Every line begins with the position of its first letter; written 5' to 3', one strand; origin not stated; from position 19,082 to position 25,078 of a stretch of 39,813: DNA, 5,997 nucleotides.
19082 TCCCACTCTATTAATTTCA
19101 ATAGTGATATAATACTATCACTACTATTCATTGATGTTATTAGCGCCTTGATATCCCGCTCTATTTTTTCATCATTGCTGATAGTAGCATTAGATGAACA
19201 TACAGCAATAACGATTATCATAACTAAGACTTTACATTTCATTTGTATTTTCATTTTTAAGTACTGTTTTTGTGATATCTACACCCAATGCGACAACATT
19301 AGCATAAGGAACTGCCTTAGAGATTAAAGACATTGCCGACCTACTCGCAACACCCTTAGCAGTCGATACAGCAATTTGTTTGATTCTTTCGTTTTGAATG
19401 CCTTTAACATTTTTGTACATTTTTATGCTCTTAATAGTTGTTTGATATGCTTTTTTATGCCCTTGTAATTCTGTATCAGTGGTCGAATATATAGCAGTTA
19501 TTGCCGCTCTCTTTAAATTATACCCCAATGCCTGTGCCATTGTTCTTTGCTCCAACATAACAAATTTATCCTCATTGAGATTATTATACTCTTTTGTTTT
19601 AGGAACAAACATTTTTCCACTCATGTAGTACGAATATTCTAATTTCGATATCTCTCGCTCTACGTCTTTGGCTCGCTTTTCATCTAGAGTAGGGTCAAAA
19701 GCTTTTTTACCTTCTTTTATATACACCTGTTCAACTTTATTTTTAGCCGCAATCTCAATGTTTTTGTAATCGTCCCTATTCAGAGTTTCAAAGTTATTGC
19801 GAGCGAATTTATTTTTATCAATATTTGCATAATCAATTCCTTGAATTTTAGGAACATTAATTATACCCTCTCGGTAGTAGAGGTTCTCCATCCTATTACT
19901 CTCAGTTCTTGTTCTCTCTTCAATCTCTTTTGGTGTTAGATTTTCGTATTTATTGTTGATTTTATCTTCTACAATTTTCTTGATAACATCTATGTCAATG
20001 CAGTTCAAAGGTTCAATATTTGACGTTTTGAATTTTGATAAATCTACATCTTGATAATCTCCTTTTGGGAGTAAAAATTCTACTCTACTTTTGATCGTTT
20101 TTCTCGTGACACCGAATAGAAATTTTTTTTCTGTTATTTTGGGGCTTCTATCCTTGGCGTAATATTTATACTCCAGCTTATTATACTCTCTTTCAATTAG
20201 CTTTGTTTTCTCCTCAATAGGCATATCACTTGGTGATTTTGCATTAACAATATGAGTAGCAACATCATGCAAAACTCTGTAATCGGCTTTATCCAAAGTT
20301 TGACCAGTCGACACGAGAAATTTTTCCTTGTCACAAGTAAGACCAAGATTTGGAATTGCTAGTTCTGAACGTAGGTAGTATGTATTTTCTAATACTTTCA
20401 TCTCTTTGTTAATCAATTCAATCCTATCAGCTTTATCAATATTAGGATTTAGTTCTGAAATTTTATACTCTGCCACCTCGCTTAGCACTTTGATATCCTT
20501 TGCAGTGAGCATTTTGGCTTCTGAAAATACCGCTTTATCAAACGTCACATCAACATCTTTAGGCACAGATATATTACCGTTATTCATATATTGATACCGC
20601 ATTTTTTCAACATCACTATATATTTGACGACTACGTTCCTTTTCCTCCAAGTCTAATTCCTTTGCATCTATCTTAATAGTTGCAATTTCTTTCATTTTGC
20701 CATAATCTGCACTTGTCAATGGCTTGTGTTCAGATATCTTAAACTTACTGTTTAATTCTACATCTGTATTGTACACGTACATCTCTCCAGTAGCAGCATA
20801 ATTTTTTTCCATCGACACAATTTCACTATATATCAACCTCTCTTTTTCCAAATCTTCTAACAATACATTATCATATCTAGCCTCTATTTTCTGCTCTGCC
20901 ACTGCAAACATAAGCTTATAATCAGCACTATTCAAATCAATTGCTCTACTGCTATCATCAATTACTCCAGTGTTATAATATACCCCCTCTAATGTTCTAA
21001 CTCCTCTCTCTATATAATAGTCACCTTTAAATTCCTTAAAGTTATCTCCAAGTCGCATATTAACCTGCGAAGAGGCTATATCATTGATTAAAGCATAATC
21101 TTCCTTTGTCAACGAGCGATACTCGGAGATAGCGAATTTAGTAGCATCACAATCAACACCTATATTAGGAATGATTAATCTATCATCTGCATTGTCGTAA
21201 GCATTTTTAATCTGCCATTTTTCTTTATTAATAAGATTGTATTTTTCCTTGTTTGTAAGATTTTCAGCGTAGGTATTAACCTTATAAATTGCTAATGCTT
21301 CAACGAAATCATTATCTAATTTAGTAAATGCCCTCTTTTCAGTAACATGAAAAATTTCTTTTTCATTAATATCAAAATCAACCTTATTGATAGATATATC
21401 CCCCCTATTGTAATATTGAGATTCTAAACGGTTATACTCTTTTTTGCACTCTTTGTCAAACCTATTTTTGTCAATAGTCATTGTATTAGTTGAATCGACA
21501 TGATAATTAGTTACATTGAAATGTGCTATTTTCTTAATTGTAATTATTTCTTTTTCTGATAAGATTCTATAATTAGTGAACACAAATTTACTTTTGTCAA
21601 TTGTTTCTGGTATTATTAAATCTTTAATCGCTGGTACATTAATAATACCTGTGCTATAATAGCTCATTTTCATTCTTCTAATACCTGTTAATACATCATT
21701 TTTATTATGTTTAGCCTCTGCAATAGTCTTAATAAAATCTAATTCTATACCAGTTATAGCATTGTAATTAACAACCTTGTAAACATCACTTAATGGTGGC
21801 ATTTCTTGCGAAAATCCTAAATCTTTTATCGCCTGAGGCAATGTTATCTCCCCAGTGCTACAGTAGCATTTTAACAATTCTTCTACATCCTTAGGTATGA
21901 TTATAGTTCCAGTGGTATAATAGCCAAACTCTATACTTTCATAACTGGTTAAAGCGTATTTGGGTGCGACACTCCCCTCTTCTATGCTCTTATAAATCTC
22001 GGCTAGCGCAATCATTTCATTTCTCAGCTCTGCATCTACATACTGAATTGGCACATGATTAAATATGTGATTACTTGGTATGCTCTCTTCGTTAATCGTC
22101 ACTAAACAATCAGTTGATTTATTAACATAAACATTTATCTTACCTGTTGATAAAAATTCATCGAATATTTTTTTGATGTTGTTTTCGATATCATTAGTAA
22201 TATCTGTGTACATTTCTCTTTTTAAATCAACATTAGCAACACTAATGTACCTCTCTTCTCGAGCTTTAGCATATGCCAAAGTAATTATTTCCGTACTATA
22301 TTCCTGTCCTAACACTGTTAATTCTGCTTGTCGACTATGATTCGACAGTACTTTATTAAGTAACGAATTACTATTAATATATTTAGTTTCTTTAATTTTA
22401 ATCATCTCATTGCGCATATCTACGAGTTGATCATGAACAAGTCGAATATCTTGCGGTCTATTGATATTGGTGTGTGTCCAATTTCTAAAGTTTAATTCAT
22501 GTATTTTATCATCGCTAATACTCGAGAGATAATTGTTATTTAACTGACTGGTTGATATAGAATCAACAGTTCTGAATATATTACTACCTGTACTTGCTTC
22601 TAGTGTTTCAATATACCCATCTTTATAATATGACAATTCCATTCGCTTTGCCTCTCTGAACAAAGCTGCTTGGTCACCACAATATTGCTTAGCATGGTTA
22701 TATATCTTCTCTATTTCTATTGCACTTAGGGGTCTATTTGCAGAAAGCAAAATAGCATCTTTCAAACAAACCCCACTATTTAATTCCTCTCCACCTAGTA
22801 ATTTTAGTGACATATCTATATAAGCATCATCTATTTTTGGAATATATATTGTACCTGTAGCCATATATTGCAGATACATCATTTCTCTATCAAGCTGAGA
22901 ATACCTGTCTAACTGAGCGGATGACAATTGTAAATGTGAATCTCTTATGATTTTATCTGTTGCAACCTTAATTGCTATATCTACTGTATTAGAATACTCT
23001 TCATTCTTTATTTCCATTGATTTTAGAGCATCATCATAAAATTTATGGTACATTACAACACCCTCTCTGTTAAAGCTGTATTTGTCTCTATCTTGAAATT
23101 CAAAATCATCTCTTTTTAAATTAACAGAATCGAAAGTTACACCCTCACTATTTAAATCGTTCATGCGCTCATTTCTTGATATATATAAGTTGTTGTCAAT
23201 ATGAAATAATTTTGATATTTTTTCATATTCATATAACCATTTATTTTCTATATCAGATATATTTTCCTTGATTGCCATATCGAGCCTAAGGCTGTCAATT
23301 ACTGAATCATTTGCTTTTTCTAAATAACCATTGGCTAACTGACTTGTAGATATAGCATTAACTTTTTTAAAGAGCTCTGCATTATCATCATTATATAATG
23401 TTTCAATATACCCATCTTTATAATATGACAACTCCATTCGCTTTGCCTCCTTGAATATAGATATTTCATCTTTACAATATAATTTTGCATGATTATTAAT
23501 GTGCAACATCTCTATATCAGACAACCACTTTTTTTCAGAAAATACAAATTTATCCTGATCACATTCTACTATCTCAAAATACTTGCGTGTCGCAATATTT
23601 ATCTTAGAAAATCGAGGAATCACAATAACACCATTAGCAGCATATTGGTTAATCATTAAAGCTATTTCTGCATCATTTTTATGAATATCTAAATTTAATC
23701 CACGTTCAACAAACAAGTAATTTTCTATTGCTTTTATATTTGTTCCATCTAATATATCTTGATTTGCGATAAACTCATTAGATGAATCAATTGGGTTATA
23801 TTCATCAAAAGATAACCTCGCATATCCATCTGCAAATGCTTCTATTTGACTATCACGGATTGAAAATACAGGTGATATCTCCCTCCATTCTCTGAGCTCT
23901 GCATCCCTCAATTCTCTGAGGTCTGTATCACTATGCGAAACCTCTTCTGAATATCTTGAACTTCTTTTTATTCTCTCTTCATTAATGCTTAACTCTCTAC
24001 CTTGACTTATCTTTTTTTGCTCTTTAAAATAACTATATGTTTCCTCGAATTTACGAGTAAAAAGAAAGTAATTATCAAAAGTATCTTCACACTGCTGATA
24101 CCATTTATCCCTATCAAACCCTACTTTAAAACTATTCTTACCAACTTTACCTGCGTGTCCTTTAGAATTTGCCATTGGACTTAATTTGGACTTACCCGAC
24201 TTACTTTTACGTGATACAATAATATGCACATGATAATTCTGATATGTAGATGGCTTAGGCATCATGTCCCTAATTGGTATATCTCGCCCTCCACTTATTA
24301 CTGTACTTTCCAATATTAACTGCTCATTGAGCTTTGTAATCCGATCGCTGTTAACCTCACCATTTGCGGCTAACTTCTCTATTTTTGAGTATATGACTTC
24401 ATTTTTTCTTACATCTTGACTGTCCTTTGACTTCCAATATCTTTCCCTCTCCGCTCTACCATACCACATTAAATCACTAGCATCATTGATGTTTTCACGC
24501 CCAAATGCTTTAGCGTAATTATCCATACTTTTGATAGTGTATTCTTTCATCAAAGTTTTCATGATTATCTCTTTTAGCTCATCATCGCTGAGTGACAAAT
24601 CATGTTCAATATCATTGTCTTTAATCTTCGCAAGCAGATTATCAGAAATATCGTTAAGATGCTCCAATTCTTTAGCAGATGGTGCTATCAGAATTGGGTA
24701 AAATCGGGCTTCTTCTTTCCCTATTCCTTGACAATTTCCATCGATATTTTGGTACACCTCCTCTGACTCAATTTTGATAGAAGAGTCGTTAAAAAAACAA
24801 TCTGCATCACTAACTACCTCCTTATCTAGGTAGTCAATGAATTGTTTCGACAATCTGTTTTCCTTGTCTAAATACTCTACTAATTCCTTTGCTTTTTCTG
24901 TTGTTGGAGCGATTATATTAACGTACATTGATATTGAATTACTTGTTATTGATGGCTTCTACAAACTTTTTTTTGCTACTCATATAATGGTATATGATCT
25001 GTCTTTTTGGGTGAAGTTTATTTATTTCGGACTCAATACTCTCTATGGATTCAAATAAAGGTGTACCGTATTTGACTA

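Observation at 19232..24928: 1898-aa relaxase: MobB-type nuclease domain fused to about 15 copies of a novel ~75-85-aa module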

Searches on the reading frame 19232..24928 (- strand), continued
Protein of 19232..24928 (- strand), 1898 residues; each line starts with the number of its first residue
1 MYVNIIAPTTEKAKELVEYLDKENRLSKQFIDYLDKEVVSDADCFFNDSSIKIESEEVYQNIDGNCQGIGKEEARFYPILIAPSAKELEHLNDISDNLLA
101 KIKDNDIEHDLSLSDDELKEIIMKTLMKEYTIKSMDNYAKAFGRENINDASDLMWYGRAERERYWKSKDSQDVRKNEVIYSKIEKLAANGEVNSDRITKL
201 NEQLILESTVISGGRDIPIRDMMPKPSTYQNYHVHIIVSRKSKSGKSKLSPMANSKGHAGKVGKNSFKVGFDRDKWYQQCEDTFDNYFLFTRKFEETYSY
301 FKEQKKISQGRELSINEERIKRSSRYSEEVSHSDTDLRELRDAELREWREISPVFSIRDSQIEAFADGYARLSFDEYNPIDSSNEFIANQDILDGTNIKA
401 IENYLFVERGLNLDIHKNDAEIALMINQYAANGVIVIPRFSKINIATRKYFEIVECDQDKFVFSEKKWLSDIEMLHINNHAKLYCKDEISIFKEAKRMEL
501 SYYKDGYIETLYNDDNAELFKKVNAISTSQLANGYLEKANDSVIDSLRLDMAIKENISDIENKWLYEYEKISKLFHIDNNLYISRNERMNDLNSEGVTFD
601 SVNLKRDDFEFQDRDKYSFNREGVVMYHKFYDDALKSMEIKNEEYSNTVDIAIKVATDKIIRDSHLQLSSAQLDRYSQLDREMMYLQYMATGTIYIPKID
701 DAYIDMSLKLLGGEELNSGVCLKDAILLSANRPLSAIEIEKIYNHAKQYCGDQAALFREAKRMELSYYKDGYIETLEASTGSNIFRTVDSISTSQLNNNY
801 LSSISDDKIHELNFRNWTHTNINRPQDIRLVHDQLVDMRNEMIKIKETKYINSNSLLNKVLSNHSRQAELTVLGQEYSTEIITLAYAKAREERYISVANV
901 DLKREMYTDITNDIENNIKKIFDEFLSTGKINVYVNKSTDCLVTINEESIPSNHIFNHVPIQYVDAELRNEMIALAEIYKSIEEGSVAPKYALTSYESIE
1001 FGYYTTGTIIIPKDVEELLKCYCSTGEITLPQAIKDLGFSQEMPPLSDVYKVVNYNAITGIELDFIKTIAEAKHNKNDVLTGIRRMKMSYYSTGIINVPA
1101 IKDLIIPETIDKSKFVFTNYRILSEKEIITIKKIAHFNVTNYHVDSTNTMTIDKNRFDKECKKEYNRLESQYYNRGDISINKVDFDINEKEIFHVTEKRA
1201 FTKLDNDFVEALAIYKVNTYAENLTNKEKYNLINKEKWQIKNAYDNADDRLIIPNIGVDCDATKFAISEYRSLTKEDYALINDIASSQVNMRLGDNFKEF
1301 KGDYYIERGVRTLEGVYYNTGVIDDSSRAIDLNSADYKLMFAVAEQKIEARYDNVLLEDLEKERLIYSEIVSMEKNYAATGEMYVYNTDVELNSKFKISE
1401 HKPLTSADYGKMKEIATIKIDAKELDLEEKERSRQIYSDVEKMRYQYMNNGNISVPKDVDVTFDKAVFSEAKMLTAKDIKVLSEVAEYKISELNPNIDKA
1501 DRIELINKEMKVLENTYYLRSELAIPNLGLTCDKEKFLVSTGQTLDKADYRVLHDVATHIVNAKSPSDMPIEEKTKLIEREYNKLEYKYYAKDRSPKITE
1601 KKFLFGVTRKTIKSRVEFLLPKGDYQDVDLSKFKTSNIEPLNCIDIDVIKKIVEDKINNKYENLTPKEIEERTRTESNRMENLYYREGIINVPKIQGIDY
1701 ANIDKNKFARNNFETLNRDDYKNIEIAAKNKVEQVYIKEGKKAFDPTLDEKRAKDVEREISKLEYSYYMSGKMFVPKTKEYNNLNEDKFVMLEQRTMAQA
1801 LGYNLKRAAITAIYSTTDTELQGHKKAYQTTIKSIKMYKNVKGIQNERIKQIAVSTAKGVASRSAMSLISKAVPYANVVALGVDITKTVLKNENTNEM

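Call 93: list_cluster_members(proteins=[P0001, P0004, P0005, P0006])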
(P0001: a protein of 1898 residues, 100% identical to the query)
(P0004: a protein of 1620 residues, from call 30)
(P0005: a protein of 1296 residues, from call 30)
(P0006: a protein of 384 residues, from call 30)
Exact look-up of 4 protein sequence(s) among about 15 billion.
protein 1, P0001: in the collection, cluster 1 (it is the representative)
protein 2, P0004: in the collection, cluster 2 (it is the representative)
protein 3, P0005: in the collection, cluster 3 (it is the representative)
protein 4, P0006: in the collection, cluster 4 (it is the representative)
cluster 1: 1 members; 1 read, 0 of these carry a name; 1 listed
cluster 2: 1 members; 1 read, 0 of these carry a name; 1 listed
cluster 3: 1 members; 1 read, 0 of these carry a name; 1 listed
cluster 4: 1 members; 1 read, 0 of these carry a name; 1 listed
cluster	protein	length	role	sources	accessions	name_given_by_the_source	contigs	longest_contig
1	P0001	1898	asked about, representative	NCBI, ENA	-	-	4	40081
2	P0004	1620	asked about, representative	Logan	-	-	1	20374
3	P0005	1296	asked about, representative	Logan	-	-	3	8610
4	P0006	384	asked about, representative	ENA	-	-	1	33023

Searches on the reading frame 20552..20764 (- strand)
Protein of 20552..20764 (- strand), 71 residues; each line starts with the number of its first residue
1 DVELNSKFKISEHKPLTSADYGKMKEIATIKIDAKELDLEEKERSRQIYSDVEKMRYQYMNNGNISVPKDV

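Call 24: search_solved_structures(query=A1, max_evalue=10)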
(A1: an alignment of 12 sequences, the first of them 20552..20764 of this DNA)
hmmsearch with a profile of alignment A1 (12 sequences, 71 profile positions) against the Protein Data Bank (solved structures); distinct sequences matched with E-value up to 10: 2.
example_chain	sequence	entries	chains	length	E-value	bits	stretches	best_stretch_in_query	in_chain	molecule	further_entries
8adn_E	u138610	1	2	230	0.81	13.2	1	37-70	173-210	Proteasome subunit alpha type-6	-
8gmh_D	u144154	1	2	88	0.93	13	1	9-33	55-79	LapA3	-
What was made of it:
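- On Any described repeat or domain family (Pfam-A, PDB, BFVD): The PDB profile search had a best E of 0.8 (call 24).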

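Call 29: predict_structure(alignment_id=A1)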
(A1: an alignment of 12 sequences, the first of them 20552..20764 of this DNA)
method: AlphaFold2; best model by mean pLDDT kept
length: 71 residues; sequences in the alignment: 12
mean_pLDDT: 81.4   pTM: 0.67
mean pLDDT of the five models: 81.4, 80.4, 79.9, 79.7, 78.0
residues with pLDDT >= 90: 30; 70-90: 26; 50-70: 10; < 50: 5
segments of 3 or more residues with pLDDT < 50: none
pLDDT, mean of each block of 10 residues (from residue 1): 50 81 93 87 93 91 77 56
secondary structure, 60 per line:
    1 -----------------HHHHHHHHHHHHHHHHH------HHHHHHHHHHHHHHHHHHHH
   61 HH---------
elements in order: H18-34 H41-62

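Call 30: search_protein_representatives(alignment_id=A1)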
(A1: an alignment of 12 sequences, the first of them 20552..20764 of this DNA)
Query: 12 sequences, 71 profile positions. Proteins with E-value up to 0.001 (for the whole library): 7; up to 1e-10: 3; up to 1e-30: 3. The best 7 are listed.
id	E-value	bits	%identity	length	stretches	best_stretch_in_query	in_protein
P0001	7.7e-242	798.3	-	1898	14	1-70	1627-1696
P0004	3.1e-148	498.4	-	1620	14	5-67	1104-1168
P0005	2.5e-59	213.5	-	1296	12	2-69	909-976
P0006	6.8e-10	55.2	-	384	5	12-60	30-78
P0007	9.1e-06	41.9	-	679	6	28-54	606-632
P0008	7.9e-04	35.7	-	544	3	13-55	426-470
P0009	9.6e-04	35.5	-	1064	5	1-22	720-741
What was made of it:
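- The family is extremely rare (call 30).
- Tried and rejected: The exhaustive HMMER search (call 30) is the one to trust.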

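Call 32: search_protein_families(library=pfam, proteins=[P0004, P0005, P0006], max_evalue=10)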
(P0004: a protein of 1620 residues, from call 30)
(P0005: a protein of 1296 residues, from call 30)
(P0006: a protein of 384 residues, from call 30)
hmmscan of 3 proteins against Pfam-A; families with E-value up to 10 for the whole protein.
P0004 (1620 aa): 3 families
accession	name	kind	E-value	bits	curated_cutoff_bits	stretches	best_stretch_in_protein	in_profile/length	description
PF18976.5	DUF5712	-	4e-58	197.8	25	1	11-320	15-237/289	Family of unknown function (DUF5712)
PF08479.16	POTRA_2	-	0.1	12.9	24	1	449-499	8-58/76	POTRA domain, ShlB-type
PF15884.10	QIL1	-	0.16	13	26.6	1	854-890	27-63/77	MICOS complex subunit MIC13, QIL1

P0005 (1296 aa): 2 families
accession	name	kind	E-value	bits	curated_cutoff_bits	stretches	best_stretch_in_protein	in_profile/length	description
PF18976.5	DUF5712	-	1.3e-55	189.5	25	1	10-341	14-237/289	Family of unknown function (DUF5712)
PF16964.10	TadF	-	0.0029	18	27.3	2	557-655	55-129/178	Putative tight adherence pilin protein F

P0006 (384 aa): 0 families

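Call 35: fold_search(model_id=the predicted structure, library=pdb)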
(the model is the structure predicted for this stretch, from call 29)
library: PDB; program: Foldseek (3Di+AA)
matches with E <= 10: 25; with E <= 0.001: 0
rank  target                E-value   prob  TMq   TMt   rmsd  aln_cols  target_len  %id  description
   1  1k78_A                2.5e+00  0.11  0.28  0.17  10.3        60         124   20  Pax5(1-149)+Ets-1(331-440)+DNA (released 2002-01-04)
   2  3h1c_G                3.5e+00  0.10  0.33  0.07   6.2        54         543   13  Crystal structure of Polynucleotide Phosphorylase (PNPase) core bound to RNase E and Tungstate (released 2009-05-19)
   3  9h4a_A                5.9e+00  0.21  0.36  0.19   1.3        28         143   21  Ribonuclease-three Like 4 crystallization and structure determination at room temperature in the CrystalChip (released 2024-12-11)
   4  1hlv_A                6.3e+00  0.07  0.36  0.22   7.6        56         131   16  CRYSTAL STRUCTURE OF CENP-B(1-129) COMPLEXED WITH THE CENP-B BOX DNA (released 2002-01-11)
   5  9h4a_B                6.7e+00  0.10  0.45  0.25  10.1        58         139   19  Ribonuclease-three Like 4 crystallization and structure determination at room temperature in the CrystalChip (released 2024-12-11)
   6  9q4r                  6.7e+00  0.08  0.42  0.10  12.0        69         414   10  Structure of rat neuronal nitric oxide synthase R349A mutant heme domain bound with 6-((5-(2-(diethylamino)ethyl)-2,3-di (released 2025-09-10)
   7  2orq                  6.7e+00  0.06  0.32  0.12   5.5        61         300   11  Murine Inducible Nitric Oxide Synthase Oxygenase Domain (DELTA 114) 4-(imidazol-1-yl)phenol and piperonylamine Complex (released 2007-04-17)
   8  1v1f                  7.1e+00  0.10  0.41  0.18   4.9        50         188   22  Structure of the Arabidopsis thaliana SOS3 complexed with Calcium(II) and Manganese(II) ions (released 2005-01-19)
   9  3ebm_B                7.6e+00  0.06  0.32  0.20   6.1        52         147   21  Crystal structure of human translationally controlled tumour associated protein (hTCTP) mutant E12V (released 2009-06-30)
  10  9grx_M                8.1e+00  0.12  0.49  0.29   8.3        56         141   18  NDH-PSI-LHCI supercomplex from S. oleracea (released 2025-02-12)
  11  6n7m_A                8.1e+00  0.07  0.37  0.40   6.0        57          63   21  1.78 Angstrom Resolution Crystal Structure of Hypothetical Protein CD630_05490 from Clostridioides difficile 630. (released 2018-12-12)
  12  3u9s_B                8.1e+00  0.06  0.29  0.06   4.8        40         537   12  Crystal structure of P. aeruginosa 3-methylcrotonyl-CoA carboxylase (MCC) 750 kD holoenzyme, CoA complex (released 2011-12-14)
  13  9oa1_A                8.1e+00  0.04  0.28  0.07   6.8        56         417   14  Ecoli DnaB helicase and Phage Lambda loader P with ADP-Mg in a 6:5 stoichiometry ratio. (released 2025-07-16)
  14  3n6b_A                8.7e+00  0.09  0.45  0.10   9.7        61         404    6  Structure of endothelial nitric oxide synthase H373S single mutant heme domain complexed with 6,6'-(2,2'-(pyridine-3,5 (released 2011-02-09)
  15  8i9t_CX               8.7e+00  0.07  0.39  0.32  11.1        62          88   13  Cryo-EM structure of a Chaetomium thermophilum pre-60S ribosomal subunit - State Dbp10-1 (released 2023-05-17)
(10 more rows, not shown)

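Call 37: find_encoding_contigs(protein=P0004, flank=10000, max_places=6)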
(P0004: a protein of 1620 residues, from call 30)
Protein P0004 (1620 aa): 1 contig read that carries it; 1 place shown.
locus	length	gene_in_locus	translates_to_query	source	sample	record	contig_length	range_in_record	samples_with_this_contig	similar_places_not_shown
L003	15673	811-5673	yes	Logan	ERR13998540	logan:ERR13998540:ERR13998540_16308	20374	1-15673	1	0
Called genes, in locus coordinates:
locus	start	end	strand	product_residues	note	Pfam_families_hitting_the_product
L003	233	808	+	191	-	-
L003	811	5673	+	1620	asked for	PF18976:DUF5712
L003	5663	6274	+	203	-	PF01551:Peptidase_M23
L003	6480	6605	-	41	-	-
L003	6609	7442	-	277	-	PF03524:CagX (weak), PF13595:DUF4138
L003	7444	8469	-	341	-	PF12508:Transposon_TraM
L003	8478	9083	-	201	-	-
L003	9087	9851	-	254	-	-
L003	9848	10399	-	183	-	-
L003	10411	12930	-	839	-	PF19044:P-loop_TraG, PF01935:DUF87 (weak), PF12846:AAA_10 (faint)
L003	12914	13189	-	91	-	-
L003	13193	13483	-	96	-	-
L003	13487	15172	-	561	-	PF02534:T4SS-DNA_transf, PF10412:TrwB_AAD_bind, PF12696:TraG-D_C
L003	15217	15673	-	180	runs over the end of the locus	-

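Call 38: find_encoding_contigs(protein=P0005, flank=10000, max_places=6)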
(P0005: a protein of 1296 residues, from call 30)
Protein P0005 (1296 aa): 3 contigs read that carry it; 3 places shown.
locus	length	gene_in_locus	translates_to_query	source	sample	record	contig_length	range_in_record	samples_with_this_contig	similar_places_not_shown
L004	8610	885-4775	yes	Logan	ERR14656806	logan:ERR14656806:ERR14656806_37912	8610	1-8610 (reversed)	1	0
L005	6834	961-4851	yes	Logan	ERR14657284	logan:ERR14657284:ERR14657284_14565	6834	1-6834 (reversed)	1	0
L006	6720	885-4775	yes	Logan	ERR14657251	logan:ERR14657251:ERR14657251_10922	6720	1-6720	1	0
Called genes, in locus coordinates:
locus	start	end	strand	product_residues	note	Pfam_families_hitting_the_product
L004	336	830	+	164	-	-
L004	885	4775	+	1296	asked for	PF18976:DUF5712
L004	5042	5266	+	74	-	-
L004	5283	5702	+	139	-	-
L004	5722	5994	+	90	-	PF21779:DUF6874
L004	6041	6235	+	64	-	-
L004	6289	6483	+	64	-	-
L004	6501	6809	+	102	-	-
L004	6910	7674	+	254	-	PF01656:CbiA, PF02374:ArsA_ATPase, PF06564:CBP_BcsQ, PF09140:MipZ (weak), PF10609:ParA (weak), PF13614:AAA_31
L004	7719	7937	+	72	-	-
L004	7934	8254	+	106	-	-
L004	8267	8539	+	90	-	-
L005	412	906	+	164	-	-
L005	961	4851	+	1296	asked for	PF18976:DUF5712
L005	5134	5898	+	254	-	PF01656:CbiA, PF02374:ArsA_ATPase, PF06564:CBP_BcsQ, PF09140:MipZ (weak), PF10609:ParA (weak), PF13614:AAA_31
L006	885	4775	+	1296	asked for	PF18976:DUF5712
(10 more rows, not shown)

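Call 39: find_encoding_contigs(protein=P0006, flank=10000, max_places=6)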
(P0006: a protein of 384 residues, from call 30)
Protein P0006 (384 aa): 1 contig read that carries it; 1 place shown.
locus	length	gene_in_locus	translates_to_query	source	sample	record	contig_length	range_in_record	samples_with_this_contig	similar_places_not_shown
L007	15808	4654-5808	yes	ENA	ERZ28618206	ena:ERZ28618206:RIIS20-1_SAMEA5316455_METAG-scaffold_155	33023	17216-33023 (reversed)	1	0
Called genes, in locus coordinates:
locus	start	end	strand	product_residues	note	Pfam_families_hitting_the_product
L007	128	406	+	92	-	PF12957:DUF3846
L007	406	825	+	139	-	PF04002:RadC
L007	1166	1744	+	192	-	-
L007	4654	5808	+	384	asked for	-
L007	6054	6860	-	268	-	PF13595:DUF4138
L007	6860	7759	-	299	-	PF12508:Transposon_TraM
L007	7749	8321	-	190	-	-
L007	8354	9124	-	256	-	-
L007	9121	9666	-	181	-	-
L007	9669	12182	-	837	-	PF19044:P-loop_TraG, PF01935:DUF87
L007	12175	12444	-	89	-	-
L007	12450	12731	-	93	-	-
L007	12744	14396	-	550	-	PF02534:T4SS-DNA_transf, PF10412:TrwB_AAD_bind, PF12696:TraG-D_C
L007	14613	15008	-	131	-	-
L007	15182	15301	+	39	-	-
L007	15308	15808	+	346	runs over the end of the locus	-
